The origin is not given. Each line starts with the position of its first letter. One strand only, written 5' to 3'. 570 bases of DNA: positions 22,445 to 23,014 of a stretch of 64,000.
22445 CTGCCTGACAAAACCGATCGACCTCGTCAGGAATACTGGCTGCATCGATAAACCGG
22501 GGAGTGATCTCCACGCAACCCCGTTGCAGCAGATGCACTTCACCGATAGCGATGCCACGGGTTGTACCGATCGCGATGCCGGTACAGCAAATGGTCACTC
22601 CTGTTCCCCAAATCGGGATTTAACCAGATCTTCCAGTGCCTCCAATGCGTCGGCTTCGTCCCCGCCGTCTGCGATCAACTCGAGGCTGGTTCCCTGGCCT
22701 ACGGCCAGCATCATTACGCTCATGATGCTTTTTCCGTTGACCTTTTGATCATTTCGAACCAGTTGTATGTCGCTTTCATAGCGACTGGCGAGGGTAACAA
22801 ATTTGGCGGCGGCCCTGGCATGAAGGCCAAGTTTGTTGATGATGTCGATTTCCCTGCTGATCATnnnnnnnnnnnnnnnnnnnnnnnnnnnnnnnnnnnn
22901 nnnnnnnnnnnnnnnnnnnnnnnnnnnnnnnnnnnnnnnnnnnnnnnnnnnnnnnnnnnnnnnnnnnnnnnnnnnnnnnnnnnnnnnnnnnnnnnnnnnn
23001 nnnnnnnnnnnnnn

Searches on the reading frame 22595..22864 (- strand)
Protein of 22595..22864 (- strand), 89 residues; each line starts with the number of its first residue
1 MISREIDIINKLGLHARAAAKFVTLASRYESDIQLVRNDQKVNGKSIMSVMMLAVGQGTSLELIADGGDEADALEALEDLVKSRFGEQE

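Call 63: find_encoding_contigs(protein=window:22595-22864:-, flank=6000, max_places=8)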
Protein window:22595-22864:- (89 aa): no gene with exactly this product is on record in the collection.
